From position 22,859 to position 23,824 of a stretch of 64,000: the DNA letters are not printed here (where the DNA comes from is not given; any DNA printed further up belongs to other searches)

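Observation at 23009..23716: Perfect consensus promoter driving a near-leaderless coiled-coil gene upstream of the orphan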

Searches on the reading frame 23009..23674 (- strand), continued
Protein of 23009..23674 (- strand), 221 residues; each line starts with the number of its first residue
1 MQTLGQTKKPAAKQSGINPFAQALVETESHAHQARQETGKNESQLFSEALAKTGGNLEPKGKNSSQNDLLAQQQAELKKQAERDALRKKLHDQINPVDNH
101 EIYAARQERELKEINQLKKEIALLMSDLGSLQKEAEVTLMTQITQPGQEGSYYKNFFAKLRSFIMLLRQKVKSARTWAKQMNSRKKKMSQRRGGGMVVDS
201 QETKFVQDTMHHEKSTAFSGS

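Call 66: search_protein_families(library=pfam, proteins=[L005:2352-3362:+, L016:6609-6971:+, L035:6636-7418:+, L046:6739-8142:+, L026:6720-7208:+, L051:773-2041:+, L069:6675-7424:+, L060:7255-9366:+, L068:7106-9241:+, L002:6881-7336:+], max_evalue=0.001)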
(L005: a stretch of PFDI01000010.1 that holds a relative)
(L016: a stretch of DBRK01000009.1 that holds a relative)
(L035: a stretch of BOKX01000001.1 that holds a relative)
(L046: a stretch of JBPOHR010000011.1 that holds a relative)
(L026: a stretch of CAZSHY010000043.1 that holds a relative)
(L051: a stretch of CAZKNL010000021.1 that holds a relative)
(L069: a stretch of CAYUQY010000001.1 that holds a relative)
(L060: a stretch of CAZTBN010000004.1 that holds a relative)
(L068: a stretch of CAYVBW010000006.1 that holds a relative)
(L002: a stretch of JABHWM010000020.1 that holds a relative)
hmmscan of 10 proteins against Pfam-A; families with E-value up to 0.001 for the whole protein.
L005:2352-3362:+ (336 aa): 0 families

L016:6609-6971:+ (120 aa): 0 families

L035:6636-7418:+ (260 aa): 7 families
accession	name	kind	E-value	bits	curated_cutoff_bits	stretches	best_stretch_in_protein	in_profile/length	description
PF08241.18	Methyltransf_11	-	1.2e-18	68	21.2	1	67-154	1-93/95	Methyltransferase domain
PF13649.12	Methyltransf_25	-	1.2e-13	52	27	1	67-152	2-97/97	Methyltransferase domain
PF08242.18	Methyltransf_12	-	3.1e-13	50.7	30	1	67-153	1-97/98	Methyltransferase domain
PF13847.12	Methyltransf_31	-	6.7e-11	42.5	27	1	66-155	7-108/145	Methyltransferase domain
PF13489.12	Methyltransf_23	-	3.7e-10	40.2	27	1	67-159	27-119/164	Methyltransferase domain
PF01209.24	Ubie_methyltran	-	3e-08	33.7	20.1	1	65-154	50-149/233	ubiE/COQ5 methyltransferase family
PF05175.20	MTS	-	0.00049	20.2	23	0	45-107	19-76/170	Methyltransferase small domain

L046:6739-8142:+ (467 aa): 0 families

L026:6720-7208:+ (162 aa): 0 families

L051:773-2041:+ (422 aa): 0 families

L069:6675-7424:+ (249 aa): 1 family
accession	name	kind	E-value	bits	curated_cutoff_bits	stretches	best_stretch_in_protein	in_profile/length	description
PF03372.29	Exo_endo_phos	-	2.6e-10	40.8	24.5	1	9-241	13-225/225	Endonuclease/Exonuclease/phosphatase family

L060:7255-9366:+ (703 aa): 2 families
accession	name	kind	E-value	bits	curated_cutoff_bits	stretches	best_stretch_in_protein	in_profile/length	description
PF13597.11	NRDD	-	4.5e-199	663.2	26.2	1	119-696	1-562/562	Anaerobic ribonucleoside-triphosphate reductase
PF03477.21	ATP-cone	-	7.3e-23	81.4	25.8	1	4-92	2-87/88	ATP cone domain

L068:7106-9241:+ (711 aa): 2 families
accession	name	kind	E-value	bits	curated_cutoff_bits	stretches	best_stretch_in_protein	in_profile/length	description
PF13597.11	NRDD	-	1.9e-197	657.9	26.2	1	119-696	1-562/562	Anaerobic ribonucleoside-triphosphate reductase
PF03477.21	ATP-cone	-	1e-22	80.9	25.8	1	4-93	2-88/88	ATP cone domain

L002:6881-7336:+ (151 aa): 1 family
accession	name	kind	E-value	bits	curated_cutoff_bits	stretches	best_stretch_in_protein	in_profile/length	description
PF02661.23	Fic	-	2.6e-05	25.4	24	1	18-99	15-92/93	Fic/DOC family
